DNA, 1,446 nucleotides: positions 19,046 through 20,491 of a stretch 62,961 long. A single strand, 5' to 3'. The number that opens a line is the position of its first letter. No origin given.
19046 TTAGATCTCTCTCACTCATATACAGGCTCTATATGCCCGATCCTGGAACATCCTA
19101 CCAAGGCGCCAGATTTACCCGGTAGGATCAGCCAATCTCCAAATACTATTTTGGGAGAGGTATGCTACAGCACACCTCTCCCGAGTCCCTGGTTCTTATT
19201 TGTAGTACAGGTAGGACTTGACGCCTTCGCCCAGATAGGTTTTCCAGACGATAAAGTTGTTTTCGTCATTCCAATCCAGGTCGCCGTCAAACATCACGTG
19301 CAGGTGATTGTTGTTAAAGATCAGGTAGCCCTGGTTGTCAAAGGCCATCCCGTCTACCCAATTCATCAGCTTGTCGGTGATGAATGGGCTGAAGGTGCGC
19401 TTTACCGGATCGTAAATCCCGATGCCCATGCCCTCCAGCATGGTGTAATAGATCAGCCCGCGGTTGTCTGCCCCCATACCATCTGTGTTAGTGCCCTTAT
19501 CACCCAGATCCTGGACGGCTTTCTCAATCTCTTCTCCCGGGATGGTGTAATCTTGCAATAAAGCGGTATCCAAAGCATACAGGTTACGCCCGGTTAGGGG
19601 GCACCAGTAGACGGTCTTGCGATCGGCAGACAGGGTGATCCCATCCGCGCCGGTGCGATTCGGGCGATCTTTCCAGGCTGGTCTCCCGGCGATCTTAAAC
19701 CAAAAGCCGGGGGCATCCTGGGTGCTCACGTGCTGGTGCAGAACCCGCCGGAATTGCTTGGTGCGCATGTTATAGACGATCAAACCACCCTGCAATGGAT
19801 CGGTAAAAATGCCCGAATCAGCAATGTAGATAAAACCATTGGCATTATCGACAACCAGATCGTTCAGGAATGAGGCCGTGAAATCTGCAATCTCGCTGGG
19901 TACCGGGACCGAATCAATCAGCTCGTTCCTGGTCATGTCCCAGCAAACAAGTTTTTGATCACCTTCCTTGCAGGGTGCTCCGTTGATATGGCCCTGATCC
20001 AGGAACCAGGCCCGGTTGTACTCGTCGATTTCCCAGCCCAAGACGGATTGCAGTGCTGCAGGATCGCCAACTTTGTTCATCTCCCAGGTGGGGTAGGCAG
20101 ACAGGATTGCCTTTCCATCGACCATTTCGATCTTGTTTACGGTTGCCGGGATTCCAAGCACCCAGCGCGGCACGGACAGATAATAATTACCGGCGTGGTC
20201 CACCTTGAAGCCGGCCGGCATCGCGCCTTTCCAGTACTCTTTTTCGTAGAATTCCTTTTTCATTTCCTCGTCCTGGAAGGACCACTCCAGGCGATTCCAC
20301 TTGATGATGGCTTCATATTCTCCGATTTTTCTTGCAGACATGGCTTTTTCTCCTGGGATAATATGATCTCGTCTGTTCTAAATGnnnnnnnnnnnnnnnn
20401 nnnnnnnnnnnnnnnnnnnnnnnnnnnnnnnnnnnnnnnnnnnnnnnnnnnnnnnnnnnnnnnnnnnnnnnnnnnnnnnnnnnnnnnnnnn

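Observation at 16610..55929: ~39 kb bidirectional catabolic super-operon linking sugar(-acid) cleavage to a W-AOR / OFOR / ADP-forming ligase module: candidate undescribed anaerobic pathway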

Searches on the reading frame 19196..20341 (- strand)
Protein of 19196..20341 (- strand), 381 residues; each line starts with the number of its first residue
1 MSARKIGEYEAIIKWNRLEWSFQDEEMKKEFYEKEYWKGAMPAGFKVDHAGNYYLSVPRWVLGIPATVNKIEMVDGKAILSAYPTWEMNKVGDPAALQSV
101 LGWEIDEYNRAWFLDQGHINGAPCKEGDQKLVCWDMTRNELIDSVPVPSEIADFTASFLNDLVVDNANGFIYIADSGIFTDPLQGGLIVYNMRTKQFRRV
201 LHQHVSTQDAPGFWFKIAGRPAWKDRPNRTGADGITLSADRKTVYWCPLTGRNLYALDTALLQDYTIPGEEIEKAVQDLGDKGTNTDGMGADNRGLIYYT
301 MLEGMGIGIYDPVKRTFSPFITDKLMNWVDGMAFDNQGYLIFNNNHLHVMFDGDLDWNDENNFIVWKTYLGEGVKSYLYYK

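Call 4: search_protein_families(library=pfam, proteins=[window:19196-20341:-])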
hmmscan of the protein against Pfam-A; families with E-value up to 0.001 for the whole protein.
window:19196-20341:- (381 aa): 2 families
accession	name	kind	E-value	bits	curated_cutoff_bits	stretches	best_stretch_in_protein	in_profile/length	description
PF03022.22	MRJP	-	1.9e-31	110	19.8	1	98-365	1-275/288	Major royal jelly protein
PF08450.18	SGL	-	2.6e-06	27.6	26.3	1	160-313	89-213/246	SMP-30/Gluconolactonase/LRE-like region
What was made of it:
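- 19196..20341 (-): MRJP/SGL six-bladed propeller, cytoplasmic; candidate lactonase or hydrolase. PF03022 at 1.9e-31 and PF08450 at 2.6e-6 (call 4).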

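Call 10: search_protein_families(library=ncbifam, proteins=[window:19196-20341:-], max_evalue=0.00001)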
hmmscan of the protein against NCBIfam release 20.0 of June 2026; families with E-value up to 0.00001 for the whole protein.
window:19196-20341:- (381 aa): 0 families

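Call 30: find_related_loci(query=window:19196-20341:-, collection=metagenome_contigs, flank=10000)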
Query window:19196-20341:- (381 aa) in metagenome_contigs; peptide patterns used: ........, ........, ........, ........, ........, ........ (x = any residue, [..] = any of these).
29 stretches matched a pattern; 7 encode a relative of the query (tblastn E <= 1e-3); 7 distinct loci.
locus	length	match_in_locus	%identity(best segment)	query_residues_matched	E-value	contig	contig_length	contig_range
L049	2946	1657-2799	100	1-381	0e+0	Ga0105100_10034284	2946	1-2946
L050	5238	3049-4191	93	1-381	0e+0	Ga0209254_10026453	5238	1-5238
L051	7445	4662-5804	85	1-381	0e+0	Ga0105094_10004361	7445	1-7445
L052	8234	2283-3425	82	1-381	0e+0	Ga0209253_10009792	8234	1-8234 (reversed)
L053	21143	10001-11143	76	1-381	0e+0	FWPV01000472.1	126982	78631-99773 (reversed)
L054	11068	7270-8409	73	1-380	0e+0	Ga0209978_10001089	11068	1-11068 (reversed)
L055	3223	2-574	97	191-381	3e-130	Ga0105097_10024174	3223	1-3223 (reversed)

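Call 35: search_solved_structures(query=window:19196-20341:-, max_evalue=0.01)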
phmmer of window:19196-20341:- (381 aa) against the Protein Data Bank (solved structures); distinct sequences matched with E-value up to 0.01: 3.
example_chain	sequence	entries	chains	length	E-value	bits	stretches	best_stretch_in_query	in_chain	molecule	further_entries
2qe8_A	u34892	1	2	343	2.3e-22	82.6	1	97-349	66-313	Uncharacterized protein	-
5yyl_A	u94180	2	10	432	3e-15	59.2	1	13-310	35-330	Major royal jelly protein 1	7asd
9w1k_A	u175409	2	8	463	8.9e-11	44.4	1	47-375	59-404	Dopachrome conversion enzyme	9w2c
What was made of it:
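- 19196..20341 (-): Best solved relative is the uncharacterised 2qe8 (call 35).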

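Call 72: search_dna_similar(query=window:19196-20341:-, collection=plasmids, mode=protein, max_rows=15)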
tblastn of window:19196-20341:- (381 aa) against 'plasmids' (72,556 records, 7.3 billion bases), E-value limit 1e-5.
Records with a match: 183; places in all: 196; records where one place covers at least 80% of the query: 79.
Best place of each record, by identity: <60% 183.
By first word of the organism name: Ralstonia 73; Pantoea 17; Caballeronia 8; Rhizobium 7; Klebsiella 7; Methylobacterium 5; Azospirillum 4; Vibrio 4; Burkholderia 4; Azotobacter 3; and 33 more.
By predicted mobility (MOB-suite, as given by PLSDB): mobilizable 89; non-mobilizable 80; conjugative 14.
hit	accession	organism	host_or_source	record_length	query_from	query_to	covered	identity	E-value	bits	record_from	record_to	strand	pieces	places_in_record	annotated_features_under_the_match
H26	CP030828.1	Neorhizobium sp. NCHU2750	Rosa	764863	10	378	97%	41.7%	9e-82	279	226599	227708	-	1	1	major royal jelly-related protein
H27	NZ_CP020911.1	Rhizobium etli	Phaseolus vulgaris,cell culture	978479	10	367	94%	41.6%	2e-78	270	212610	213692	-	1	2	L-dopachrome tautomerase-related protein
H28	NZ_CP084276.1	Caballeronia grimmiae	Leptoglossus zonatus,Cell culture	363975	10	367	94%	41.6%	5e-76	263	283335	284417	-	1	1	major royal jelly family protein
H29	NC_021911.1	Rhizobium etli bv. mimosae str. Mim1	Mimosa affinis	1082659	10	367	94%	41.3%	3e-78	269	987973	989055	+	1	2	record has no annotation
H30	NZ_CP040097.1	Pantoea sp. SO10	whole organism,soil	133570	8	371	96%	40.1%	6e-78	268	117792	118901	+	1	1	L-dopachrome tautomerase-related protein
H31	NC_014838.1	Pantoea sp. At-9b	-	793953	8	371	96%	39.2%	2e-75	261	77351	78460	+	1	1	L-dopachrome tautomerase-related protein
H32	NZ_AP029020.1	Acidovorax sp. DW039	Lemna minor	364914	8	368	95%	38.5%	1e-68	241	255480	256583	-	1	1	L-dopachrome tautomerase-related protein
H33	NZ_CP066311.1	Azotobacter chroococcum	single,soil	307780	43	370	86%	35.7%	5e-46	176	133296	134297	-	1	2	L-dopachrome tautomerase-related protein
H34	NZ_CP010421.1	Azotobacter chroococcum NCIMB 8003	cell culture,soil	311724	43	370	86%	35.4%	5e-46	176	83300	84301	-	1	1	L-dopachrome tautomerase-related protein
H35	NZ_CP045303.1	Azotobacter salinestris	cell culture,soil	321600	43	370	86%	35.4%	5e-46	176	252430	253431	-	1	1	L-dopachrome tautomerase-related protein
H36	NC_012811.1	Methylorubrum extorquens AM1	-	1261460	39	356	83%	34.6%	3e-38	153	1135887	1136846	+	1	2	none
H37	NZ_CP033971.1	Cupriavidus pauculus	Homo sapiens,clinical isolate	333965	39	371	87%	32.0%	2e-36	147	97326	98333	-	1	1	major royal jelly family protein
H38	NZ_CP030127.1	Indioceanicola profundi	sediment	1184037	39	348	81%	33.9%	1e-38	154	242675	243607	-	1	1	none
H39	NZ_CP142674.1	Qipengyuania sp. HL-TH1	single cell,seawater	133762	39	348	81%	33.5%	4e-38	153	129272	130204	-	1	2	L-dopachrome tautomerase-related protein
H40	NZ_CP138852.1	Qipengyuania sp. HL-TH1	single cell,seawater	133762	39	348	81%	33.5%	4e-38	153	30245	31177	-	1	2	L-dopachrome tautomerase-related protein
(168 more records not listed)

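Call 73: get_annotated_region(hit=H27, flank=12000)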
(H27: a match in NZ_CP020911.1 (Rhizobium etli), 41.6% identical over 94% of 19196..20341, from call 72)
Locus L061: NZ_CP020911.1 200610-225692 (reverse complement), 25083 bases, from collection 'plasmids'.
description: Rhizobium etli strain NXC12 plasmid pRetNXC12e, complete sequence
organism: Rhizobium etli (NCBI taxid 29449)
taxonomy: Bacteria; Pseudomonadota; Alphaproteobacteria; Hyphomicrobiales; Rhizobiaceae; Rhizobium; Rhizobium etli
host: -; source: Phaseolus vulgaris,cell culture; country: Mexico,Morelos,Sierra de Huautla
typing (MOB-suite, as given by PLSDB): conjugative; relaxase MOBQ; mating-pair formation MPF_T
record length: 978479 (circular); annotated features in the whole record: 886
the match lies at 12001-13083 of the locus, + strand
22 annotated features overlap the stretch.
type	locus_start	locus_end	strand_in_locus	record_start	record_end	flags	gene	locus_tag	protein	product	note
CDS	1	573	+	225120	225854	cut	-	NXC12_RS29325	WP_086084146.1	ABC transporter ATP-binding protein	-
CDS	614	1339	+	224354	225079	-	-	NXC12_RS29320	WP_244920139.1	ABC transporter ATP-binding protein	-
CDS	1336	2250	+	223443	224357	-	-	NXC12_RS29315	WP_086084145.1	branched-chain amino acid ABC transporter permease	-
CDS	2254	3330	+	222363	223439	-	-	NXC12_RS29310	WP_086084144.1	branched-chain amino acid ABC transporter permease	GO:0015803 - branched-chain amino acid transport [Evidence IEA]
CDS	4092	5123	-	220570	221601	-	-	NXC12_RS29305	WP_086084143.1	GlxA family transcriptional regulator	-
CDS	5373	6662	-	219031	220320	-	gltA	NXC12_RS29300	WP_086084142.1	citrate synthase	GO:0006099 - tricarboxylic acid cycle [Evidence IEA]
CDS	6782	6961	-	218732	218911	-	-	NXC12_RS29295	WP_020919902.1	hypothetical protein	-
CDS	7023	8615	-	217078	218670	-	-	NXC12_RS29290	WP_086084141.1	isocitrate lyase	GO:0019752 - carboxylic acid metabolic process [Evidence IEA]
CDS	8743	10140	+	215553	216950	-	-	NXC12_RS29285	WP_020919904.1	short-chain fatty acyl-CoA regulator family protein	-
CDS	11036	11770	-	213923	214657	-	-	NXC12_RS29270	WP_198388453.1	GntR family transcriptional regulator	-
CDS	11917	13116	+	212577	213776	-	-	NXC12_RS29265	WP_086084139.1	L-dopachrome tautomerase-related protein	-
CDS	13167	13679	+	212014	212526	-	-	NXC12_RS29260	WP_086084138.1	TRAP transporter small permease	-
CDS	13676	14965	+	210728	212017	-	-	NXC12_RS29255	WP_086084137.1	TRAP transporter large permease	GO:0008643 - carbohydrate transport [Evidence IEA]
CDS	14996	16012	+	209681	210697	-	-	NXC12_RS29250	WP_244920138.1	DctP family TRAP transporter solute-binding subunit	GO:0006810 - transport [Evidence IEA]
CDS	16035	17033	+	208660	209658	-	-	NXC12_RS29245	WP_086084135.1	C-terminal binding protein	-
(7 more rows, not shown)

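Call 74: get_annotated_region(hit=H30, flank=12000)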
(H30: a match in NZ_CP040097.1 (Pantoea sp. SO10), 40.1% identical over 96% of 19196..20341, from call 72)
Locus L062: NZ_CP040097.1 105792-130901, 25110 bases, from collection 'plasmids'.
description: Pantoea sp. SO10 plasmid unnamed2, complete sequence
organism: Pantoea sp. SO10 (NCBI taxid 2575375)
taxonomy: Bacteria; Pseudomonadota; Gammaproteobacteria; Enterobacterales; Erwiniaceae; Pantoea; Pantoea sp. SO10
host: -; source: whole organism,soil; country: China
typing (MOB-suite, as given by PLSDB): non-mobilizable; replicon rep_cluster_2167; mating-pair formation MPF_G
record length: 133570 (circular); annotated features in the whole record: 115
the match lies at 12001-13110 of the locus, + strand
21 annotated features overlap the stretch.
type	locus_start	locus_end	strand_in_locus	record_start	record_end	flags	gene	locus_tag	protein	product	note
CDS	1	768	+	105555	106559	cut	-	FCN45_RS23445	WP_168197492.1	ABC transporter permease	GO:0008643 - carbohydrate transport [Evidence IEA]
CDS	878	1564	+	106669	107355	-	-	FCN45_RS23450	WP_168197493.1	GntR family transcriptional regulator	-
CDS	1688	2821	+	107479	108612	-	-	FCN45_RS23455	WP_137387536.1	L-dopachrome tautomerase-related protein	-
CDS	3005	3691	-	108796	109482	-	-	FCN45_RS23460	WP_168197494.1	FadR/GntR family transcriptional regulator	-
CDS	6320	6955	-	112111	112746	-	-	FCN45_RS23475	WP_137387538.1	GntR family transcriptional regulator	-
CDS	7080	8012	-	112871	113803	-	-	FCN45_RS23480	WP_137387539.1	sugar kinase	-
CDS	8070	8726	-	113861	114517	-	-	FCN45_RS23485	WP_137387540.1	RraA family protein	-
CDS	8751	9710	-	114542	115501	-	-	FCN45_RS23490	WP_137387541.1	C-terminal binding protein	-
CDS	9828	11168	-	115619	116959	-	-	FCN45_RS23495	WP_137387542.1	MFS transporter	GO:0055085 - transmembrane transport [Evidence IEA]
CDS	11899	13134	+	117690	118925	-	-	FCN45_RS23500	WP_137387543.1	L-dopachrome tautomerase-related protein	-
CDS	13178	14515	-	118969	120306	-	-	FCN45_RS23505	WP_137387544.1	MFS transporter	GO:0055085 - transmembrane transport [Evidence IEA]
CDS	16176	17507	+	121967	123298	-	-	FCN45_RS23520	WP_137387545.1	MFS transporter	GO:0055085 - transmembrane transport [Evidence IEA]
CDS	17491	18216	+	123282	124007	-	-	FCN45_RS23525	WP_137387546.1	SDR family oxidoreductase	-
CDS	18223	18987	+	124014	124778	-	-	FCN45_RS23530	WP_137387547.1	IclR family transcriptional regulator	GO:0006355 - regulation of DNA-templated transcription [Evidence IEA]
CDS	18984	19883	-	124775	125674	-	-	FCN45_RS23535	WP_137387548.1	LysR family transcriptional regulator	-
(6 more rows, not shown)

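Call 77: get_annotated_region(hit=H26, flank=10000)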
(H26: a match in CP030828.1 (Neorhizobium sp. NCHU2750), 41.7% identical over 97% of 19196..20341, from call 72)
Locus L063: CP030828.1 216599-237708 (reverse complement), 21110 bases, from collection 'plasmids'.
description: Neorhizobium sp. NCHU2750 plasmid pNCHU2750a, complete sequence
organism: Neorhizobium sp. NCHU2750 (NCBI taxid 1825976)
taxonomy: Bacteria; Pseudomonadota; Alphaproteobacteria; Hyphomicrobiales; Rhizobiaceae; Neorhizobium; Neorhizobium sp. NCHU2750
host: -; source: Rosa; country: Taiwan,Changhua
typing (MOB-suite, as given by PLSDB): non-mobilizable
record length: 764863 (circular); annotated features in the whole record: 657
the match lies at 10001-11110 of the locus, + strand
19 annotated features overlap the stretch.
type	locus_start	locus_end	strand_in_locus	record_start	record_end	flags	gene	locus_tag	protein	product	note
CDS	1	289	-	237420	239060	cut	-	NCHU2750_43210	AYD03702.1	peptide/nickel ABC transporter ATP-binding protein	-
CDS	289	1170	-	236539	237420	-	-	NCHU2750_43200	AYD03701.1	peptide/nickel ABC transporter permease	-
CDS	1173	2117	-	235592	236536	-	-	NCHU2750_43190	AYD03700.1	peptide/nickel ABC transporter permease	-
CDS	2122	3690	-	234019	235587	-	-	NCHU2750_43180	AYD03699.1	peptide/nickel ABC transporter substrate-binding protein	-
CDS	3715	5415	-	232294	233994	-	hyuB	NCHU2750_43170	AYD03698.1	N-methylhydantoinase B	-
CDS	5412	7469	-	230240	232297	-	hyuA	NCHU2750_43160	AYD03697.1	N-methylhydantoinase A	-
CDS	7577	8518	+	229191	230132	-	-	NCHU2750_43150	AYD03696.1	hypothetical protein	-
CDS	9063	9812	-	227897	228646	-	-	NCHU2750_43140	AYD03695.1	hypothetical protein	-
CDS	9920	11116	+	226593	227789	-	-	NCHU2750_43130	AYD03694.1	major royal jelly-related protein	-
CDS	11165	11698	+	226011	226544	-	-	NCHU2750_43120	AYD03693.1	dicarboxylate ABC transporter permease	-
CDS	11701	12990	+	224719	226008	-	-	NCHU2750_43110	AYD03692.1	dicarboxylate ABC transporter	-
CDS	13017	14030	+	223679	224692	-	-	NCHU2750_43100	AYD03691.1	dicarboxylate ABC transporter substrate-binding protein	-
CDS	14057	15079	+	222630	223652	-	serA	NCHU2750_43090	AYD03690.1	D-3-phosphoglycerate dehydrogenase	-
CDS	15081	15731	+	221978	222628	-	-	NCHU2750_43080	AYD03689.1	dimethylmenaquinone methyltransferase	-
CDS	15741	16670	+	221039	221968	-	kdgK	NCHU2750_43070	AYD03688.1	2-dehydro-3-deoxygluconokinase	-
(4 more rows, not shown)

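Call 78: get_annotated_region(hit=H28, flank=10000)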
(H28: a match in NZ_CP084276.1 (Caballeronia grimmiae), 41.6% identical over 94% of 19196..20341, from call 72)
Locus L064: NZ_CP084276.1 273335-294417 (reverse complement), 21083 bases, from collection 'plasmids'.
description: Caballeronia grimmiae strain Lep1A1 plasmid p3, complete sequence
organism: Caballeronia grimmiae (NCBI taxid 1071679)
taxonomy: Bacteria; Pseudomonadota; Betaproteobacteria; Burkholderiales; Burkholderiaceae; Caballeronia; Caballeronia grimmiae
host: -; source: Leptoglossus zonatus,Cell culture; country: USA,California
typing (MOB-suite, as given by PLSDB): mobilizable; relaxase MOBP
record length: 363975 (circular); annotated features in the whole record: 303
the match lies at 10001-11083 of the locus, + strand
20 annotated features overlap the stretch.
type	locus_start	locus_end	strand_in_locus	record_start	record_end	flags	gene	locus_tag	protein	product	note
CDS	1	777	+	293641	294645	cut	-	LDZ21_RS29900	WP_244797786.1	ABC transporter permease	GO:0008643 - carbohydrate transport [Evidence IEA]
CDS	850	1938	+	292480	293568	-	-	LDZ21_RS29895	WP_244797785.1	isochorismatase family protein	-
CDS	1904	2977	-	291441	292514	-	-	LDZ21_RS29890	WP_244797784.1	aldehyde dehydrogenase family protein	-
CDS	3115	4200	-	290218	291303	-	-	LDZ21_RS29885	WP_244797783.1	mandelate racemase/muconate lactonizing enzyme family protein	-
CDS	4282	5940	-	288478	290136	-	-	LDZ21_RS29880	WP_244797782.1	GMC family oxidoreductase N-terminal domain-containing protein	-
CDS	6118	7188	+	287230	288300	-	-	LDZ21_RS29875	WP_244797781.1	LacI family DNA-binding transcriptional regulator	GO:0006351 - DNA-templated transcription [Evidence IEA]; GO:0045892 - negative regulation of DNA-templated ...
CDS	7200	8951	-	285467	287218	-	dld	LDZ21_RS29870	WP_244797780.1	D-lactate dehydrogenase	GO:0006089 - lactate metabolic process [Evidence IEA]; GO:0019516 - lactate oxidation [Evidence IEA]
CDS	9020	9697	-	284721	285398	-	-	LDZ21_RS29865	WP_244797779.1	GntR family transcriptional regulator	-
CDS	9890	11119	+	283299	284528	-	-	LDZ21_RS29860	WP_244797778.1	major royal jelly family protein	-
CDS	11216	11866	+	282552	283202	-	-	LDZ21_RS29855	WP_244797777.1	RraA family protein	-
CDS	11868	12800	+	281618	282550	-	-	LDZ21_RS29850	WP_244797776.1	sugar kinase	-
CDS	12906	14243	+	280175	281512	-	-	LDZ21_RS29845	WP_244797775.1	MFS transporter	GO:0055085 - transmembrane transport [Evidence IEA]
CDS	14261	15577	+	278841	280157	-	-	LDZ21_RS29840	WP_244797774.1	MFS transporter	GO:0055085 - transmembrane transport [Evidence IEA]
CDS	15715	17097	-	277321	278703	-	-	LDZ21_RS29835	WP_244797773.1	MFS transporter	GO:0055085 - transmembrane transport [Evidence IEA]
CDS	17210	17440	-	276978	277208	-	-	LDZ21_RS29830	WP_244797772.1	hypothetical protein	-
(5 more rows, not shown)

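Call 81: search_solved_structures(query=L061:14996-16012:+, max_evalue=1e-20)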
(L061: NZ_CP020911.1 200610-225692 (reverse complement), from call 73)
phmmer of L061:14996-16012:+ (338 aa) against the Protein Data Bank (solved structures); distinct sequences matched with E-value up to 1e-20: 73 (the best 60 are shown).
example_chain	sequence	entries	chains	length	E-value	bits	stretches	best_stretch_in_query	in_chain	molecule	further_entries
4p47_A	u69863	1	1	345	5.3e-56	193.2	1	13-328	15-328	TRAP dicarboxylate transporter, DctP subunit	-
4nq8_A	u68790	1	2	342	3.6e-45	157.6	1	7-309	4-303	Putative periplasmic substrate-binding transport protein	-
4pdh_A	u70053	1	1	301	3.4e-43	151.2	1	48-293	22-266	TRAP dicarboxylate transporter, DctP subunit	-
4xeq_A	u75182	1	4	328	8.1e-43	149.9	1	56-315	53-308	TRAP dicarboxylate transporter, DctP subunit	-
4ngu_A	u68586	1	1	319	8.3e-43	149.9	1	22-330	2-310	TRAP dicarboxylate transporter, DctP subunit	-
7bbr_A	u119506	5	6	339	2.8e-42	148.1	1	23-334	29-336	Putative TRAP transporter solute receptor DctP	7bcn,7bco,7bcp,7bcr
4n8g_A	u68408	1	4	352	1.8e-41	145.5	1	9-327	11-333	TRAP dicarboxylate transporter, DctP subunit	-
4p9k_A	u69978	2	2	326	1.7e-40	142.3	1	47-320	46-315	TRAP dicarboxylate transporter, DctP subunit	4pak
4pdd_A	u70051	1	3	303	6.7e-39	137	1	45-325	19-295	TRAP dicarboxylate transporter, DctP subunit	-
4xfe_A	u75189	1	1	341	1.1e-38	136.3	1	28-293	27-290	TRAP dicarboxylate transporter subunit DctP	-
4p8b_A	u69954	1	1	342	5e-38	134.2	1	11-326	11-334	TRAP-type transporter, periplasmic component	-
4x8r_A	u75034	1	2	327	7.3e-38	133.6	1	54-293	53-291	TRAP dicarboxylate transporter, DctP subunit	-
4n8y_A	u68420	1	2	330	6.4e-37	130.5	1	4-309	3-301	Putative TRAP-type C4-dicarboxylate transport system, binding periplasmic protein (DctP su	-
2xxk_A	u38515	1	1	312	1.3e-35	126.2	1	41-271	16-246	SIALIC ACID-BINDING PERIPLASMIC PROTEIN SIAP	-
2cex_A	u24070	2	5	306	1.7e-35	125.8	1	41-271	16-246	PROTEIN HI0146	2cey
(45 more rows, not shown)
